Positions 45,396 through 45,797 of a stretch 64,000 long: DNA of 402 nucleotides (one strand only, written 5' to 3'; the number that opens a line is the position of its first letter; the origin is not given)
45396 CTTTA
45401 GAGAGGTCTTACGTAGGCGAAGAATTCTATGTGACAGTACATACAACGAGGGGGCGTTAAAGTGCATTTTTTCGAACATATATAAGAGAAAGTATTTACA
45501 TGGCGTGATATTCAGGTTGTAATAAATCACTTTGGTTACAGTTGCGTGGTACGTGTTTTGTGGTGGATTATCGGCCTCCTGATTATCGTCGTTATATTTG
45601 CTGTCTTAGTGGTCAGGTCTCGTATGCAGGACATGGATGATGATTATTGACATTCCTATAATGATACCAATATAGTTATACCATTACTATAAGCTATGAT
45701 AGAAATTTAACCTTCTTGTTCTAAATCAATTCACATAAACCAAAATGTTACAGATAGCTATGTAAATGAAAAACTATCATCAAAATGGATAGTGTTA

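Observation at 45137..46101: Nearly 1 kb AT-rich non-coding spacer between gspM and the capsule genes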

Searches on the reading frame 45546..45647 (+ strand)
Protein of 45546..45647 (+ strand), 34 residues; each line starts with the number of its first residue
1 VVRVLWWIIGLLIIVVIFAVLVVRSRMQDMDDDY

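Call 20: search_protein_families(library=ncbifam, proteins=[window:45546-45647:+], max_evalue=10)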
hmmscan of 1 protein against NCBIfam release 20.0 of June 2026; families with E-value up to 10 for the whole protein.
seq(34 aa): 3 families
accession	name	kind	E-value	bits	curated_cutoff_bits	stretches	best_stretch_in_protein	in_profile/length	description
NF038356.1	actino_DLW39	hypoth_equivalog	0.041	13.7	24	1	11-32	4-25/38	DLW-39 family protein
NF045849.1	ICE_MMCAP2_0565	equivalog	0.052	13.2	40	1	2-23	54-75/80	Mbov_0395 family pilin-like conjugal transfer protein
NF002813.0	PRK02958.1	equivalog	0.25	11.5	83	1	5-25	7-27/73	Sec-independent protein translocase subunit TatA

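Call 21: search_protein_families(library=pfam, proteins=[window:45546-45647:+], max_evalue=10)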
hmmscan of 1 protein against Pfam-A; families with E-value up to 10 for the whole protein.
seq(34 aa): 6 families
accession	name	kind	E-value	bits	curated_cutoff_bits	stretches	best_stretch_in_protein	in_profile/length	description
PF14899.11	DUF4492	-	0.08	13.3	27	1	3-28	18-45/63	Domain of unknown function (DUF4492)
PF19451.5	DUF5989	-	0.18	12.3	27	1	3-26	14-37/49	Family of unknown function (DUF5989)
PF06480.20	FtsH_ext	-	0.2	12.3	25.5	1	5-21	3-19/103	FtsH Extracellular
PF14316.11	DUF4381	-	0.58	10.9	27.2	1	5-26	20-42/145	Domain of unknown function (DUF4381)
PF15179.11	Myc_target_1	-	1.1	9.6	31.1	1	8-27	30-49/193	Myc target protein 1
PF03408.20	Foamy_virus_ENV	-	1.6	6.8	27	1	3-29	63-91/982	Foamy virus envelope protein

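Call 45: search_protein_representatives(protein=window:45546-45647:+)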
Query: 34 residues. Proteins with E-value up to 0.001 (for the whole library): 8; up to 1e-10: 0; up to 1e-30: 0. The best 8 are listed.
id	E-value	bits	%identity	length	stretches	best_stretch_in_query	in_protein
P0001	1.9e-07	45.4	70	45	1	5-34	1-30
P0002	3.3e-06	41.6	60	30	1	5-34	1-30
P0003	1.8e-05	39.4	60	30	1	5-34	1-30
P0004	5.4e-05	38.0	60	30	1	5-34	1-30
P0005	8.0e-05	37.5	63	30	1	5-34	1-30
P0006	1.1e-04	37.0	60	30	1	5-34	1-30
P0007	7.4e-04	34.6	47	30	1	5-34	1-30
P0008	9.5e-04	34.2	50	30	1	5-34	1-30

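Call 47: list_cluster_members(proteins=[P0001, P0002, P0003, P0004, P0005, P0006, P0007, P0008])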
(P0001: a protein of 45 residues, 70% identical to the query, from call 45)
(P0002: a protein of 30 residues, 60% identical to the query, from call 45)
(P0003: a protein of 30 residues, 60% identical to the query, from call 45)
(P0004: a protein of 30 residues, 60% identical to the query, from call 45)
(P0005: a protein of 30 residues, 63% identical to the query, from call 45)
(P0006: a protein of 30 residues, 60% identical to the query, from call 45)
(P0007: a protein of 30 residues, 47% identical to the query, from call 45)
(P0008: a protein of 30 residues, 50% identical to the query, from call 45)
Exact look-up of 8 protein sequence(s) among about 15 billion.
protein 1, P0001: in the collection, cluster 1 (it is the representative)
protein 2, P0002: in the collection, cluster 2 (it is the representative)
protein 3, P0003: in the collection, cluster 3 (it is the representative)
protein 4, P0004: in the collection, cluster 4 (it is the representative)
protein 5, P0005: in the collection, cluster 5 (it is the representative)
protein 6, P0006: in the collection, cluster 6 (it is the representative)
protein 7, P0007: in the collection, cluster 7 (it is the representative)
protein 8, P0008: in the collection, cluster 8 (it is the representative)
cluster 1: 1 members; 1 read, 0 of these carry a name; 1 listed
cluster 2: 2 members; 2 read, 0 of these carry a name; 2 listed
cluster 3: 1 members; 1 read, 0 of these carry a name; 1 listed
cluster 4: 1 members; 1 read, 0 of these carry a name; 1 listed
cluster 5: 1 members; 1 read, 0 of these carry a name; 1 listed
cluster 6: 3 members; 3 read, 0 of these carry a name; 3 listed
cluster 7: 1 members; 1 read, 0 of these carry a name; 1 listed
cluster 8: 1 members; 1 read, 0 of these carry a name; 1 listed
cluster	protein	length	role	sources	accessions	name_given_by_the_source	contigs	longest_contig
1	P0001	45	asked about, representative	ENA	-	-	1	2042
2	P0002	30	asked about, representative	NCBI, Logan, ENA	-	-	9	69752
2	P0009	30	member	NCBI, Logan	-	-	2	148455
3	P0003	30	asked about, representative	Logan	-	-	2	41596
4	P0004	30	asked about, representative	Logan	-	-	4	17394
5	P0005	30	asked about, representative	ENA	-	-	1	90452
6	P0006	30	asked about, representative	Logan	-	-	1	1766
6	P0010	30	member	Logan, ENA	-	-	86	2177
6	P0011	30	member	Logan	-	-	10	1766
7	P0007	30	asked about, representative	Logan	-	-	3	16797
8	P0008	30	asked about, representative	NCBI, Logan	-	-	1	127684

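Call 48: find_encoding_contigs(protein=P0002, flank=8000, max_places=6)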
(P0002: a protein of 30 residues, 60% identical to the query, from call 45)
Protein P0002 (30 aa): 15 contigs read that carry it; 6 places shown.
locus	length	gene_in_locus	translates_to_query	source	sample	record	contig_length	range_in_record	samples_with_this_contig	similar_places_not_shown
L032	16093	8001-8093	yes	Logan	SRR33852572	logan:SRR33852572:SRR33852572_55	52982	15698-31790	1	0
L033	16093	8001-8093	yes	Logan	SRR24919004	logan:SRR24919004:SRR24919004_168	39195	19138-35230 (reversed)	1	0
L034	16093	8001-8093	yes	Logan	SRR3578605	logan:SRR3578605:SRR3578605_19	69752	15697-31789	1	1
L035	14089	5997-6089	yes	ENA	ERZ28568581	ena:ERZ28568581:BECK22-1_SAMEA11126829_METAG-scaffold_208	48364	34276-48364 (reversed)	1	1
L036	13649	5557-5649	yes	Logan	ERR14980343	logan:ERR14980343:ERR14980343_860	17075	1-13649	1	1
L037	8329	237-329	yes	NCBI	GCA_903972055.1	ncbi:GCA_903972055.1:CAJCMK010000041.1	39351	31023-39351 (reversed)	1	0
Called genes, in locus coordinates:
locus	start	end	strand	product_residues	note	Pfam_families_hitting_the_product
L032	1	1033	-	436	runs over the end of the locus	PF00108:Thiolase_N, PF02803:Thiolase_C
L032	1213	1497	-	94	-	PF04175:DUF406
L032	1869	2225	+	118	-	PF03349:Toluene_X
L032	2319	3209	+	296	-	PF03349:Toluene_X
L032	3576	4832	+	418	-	-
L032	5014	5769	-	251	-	PF04333:MlaA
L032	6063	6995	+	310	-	PF01226:Form_Nir_trans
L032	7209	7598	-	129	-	PF00717:Peptidase_S24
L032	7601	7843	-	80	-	-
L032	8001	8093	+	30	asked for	-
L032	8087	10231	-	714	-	PF18668:Tail_spike_N, PF12708:Pect-lyase_RHGA_epim (faint)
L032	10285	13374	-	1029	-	PF24801:FNIII-A_GpJ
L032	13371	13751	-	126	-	-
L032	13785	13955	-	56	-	-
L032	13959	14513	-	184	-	-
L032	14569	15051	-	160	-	PF08875:DUF1833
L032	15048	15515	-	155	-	-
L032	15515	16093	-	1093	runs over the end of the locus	PF20155:TMP_3, PF06120:Phage_HK97_TLTM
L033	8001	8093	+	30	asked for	-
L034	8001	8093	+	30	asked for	-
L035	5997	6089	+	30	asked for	-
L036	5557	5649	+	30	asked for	-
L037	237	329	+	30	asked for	-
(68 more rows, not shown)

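Call 49: find_encoding_contigs(protein=P0008, flank=8000, max_places=3)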
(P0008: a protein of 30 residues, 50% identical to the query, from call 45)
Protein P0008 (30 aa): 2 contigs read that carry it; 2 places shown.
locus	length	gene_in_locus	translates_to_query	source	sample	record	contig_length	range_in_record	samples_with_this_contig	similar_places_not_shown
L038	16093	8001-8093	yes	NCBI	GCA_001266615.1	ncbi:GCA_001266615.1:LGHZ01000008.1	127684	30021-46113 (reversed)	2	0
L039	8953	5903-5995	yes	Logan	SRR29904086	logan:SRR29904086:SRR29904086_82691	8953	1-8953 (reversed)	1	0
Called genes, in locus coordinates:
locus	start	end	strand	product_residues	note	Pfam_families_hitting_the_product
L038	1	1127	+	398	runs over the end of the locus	PF07690:MFS_1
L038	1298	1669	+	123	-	-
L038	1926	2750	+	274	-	PF00089:Trypsin, PF13365:Trypsin_2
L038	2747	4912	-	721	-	PF05228:CHASE4, PF00990:GGDEF, PF00563:EAL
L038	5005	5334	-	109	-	PF00892:EamA (weak), PF00893:Multi_Drug_Res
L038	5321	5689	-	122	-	PF00893:Multi_Drug_Res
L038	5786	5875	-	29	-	PF23502:YdgV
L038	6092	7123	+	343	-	PF01594:AI-2E_transport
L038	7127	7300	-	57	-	PF10753:Toxin_GhoT_OrtT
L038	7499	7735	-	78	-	-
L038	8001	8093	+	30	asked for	-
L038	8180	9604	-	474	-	PF00171:Aldedh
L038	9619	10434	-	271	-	PF00528:BPD_transp_1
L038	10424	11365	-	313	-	PF00528:BPD_transp_1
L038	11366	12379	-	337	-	PF00005:ABC_tran, PF08402:TOBE_2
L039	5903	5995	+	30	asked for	-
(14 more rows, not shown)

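Call 50: find_encoding_contigs(protein=P0005, flank=8000, max_places=3)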
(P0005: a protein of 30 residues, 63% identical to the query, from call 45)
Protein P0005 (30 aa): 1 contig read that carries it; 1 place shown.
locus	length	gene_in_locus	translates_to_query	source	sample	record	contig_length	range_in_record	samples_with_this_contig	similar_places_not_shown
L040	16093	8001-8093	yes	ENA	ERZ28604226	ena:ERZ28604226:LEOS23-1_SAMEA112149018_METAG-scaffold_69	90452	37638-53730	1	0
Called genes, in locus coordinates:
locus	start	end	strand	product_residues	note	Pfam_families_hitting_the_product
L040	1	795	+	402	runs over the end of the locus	PF00871:Acetate_kinase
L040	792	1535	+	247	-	PF00590:TP_methylase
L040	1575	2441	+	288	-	PF22700:MVD-like_N (weak), PF00288:GHMP_kinases_N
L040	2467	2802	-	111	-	PF04363:DUF496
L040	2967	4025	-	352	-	PF04632:FUSC, PF13515:FUSC_2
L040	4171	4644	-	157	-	PF06445:GyrI-like, PF14526:Cass2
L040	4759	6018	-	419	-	PF00768:Peptidase_S11, PF13354:Beta-lactamase2, PF07943:PBP5_C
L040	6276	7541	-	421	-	PF00817:IMS, PF11799:IMS_C, PF13438:DUF4113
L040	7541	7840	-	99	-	-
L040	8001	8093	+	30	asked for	-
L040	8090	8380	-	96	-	-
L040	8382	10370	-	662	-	PF18668:Tail_spike_N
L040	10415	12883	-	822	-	-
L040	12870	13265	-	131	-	PF00877:NLPC_P60 (weak)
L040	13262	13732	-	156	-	PF08875:DUF1833 (weak)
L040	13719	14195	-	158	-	-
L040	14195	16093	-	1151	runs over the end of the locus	-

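Call 51: find_encoding_contigs(protein=P0003, flank=8000, max_places=3)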
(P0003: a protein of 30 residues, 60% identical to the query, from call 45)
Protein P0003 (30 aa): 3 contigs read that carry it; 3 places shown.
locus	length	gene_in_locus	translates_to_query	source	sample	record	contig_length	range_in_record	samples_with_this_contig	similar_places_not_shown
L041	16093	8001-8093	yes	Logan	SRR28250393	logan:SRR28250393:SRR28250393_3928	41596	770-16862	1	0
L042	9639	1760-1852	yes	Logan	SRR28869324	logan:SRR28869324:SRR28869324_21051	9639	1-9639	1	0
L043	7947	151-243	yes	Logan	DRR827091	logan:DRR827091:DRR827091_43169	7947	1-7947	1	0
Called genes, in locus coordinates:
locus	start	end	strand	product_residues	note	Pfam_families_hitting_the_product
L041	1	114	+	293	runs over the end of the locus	?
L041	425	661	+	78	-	PF04728:LPP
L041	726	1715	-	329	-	PF01476:LysM, PF03734:YkuD, PF17969:Ldt_C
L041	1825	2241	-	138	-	PF02657:SufE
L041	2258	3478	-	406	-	PF00266:Aminotran_5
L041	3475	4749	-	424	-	PF01458:SUFBD_core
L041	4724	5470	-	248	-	PF02463:SMC_N (faint), PF00005:ABC_tran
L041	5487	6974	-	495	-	PF19295:SufBD_N, PF01458:SUFBD_core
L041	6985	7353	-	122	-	PF01521:Fe-S_biosyn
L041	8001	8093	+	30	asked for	-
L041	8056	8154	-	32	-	-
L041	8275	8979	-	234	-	PF12869:tRNA_anti-like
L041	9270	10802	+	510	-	PF17155:GAPES1, PF00990:GGDEF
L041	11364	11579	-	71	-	PF00313:CSD, PF08206:OB_RNB (weak)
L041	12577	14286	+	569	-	PF03717:PBP_dimer, PF00905:Transpeptidase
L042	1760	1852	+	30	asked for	-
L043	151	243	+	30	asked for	-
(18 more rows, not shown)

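Call 53: search_protein_families(library=phrogs, proteins=[window:45558-45647:+, P0002, P0005, P0008, P0003], max_evalue=1)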
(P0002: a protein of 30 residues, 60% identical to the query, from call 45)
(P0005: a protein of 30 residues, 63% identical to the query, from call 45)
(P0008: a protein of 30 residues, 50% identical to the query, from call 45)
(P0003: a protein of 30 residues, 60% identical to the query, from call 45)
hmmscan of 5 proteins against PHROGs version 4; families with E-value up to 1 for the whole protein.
seq(30 aa): 5 families
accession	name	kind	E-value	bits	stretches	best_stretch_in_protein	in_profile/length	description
phrog_34353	-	unknown function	0.048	14.6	1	3-25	6-28/66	-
phrog_11839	-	moron, auxiliary metabolic gene and host takeover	0.076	14.1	1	2-27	10-36/38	membrane protein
phrog_20229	-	unknown function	0.081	14.1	1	4-25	32-53/93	-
phrog_8436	-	unknown function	0.087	13.9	1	2-26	28-53/110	-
phrog_18381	-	unknown function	0.098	14.4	1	1-22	10-31/90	-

P0002 (30 aa): 3 families
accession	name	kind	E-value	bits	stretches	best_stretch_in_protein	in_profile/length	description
phrog_26748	-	unknown function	0.1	13.4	1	5-21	7-23/54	-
phrog_18381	-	unknown function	0.12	14.1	1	1-21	10-30/90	-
phrog_15699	-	unknown function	0.21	12.8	1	3-27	45-72/112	-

P0005 (30 aa): 5 families
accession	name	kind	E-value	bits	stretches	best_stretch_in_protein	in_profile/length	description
phrog_28541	-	unknown function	0.034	15.4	1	1-26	15-39/67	-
phrog_22906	-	unknown function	0.049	14.9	1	4-26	49-71/77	-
phrog_32825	-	unknown function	0.059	14.4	1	4-29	12-37/42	-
phrog_18381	-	unknown function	0.21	13.3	1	1-20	10-29/90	-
phrog_905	-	unknown function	0.54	11.3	1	4-29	6-31/47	-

P0008 (30 aa): 2 families
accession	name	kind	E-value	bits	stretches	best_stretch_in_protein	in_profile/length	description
phrog_18381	-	unknown function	0.07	14.8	1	1-25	10-36/90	-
phrog_386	-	unknown function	0.5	11.7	1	1-23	1-23/64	-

P0003 (30 aa): 1 family
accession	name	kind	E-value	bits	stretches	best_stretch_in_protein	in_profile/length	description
phrog_18381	-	unknown function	0.049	15.3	1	1-20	10-29/90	-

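Call 61: find_encoding_contigs(protein=P0004, flank=7000, max_places=2)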
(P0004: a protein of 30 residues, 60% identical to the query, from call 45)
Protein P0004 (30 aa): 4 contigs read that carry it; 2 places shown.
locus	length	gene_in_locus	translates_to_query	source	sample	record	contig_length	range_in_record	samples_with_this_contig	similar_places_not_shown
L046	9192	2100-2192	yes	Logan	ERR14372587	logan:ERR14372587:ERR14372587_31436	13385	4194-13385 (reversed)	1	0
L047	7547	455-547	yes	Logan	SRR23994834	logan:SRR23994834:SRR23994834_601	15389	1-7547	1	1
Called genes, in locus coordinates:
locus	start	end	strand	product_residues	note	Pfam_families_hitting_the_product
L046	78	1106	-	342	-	PF00356:LacI, PF00532:Peripla_BP_1, PF13407:Peripla_BP_4, PF13377:Peripla_BP_3 (weak)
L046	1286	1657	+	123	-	-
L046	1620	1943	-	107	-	-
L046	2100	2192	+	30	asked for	-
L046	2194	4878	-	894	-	PF09008:Head_binding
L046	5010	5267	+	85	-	PF05534:HicB (weak), PF03869:Arc, PF22513:FitA-like_RHH (weak)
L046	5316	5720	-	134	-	-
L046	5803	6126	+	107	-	-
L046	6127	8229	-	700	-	PF26808:Phage_P22_gp16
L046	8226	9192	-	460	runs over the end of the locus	PF16928:Inj_translocase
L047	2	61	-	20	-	?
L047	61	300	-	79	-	-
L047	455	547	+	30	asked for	-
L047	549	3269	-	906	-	PF18668:Tail_spike_N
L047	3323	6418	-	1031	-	PF24801:FNIII-A_GpJ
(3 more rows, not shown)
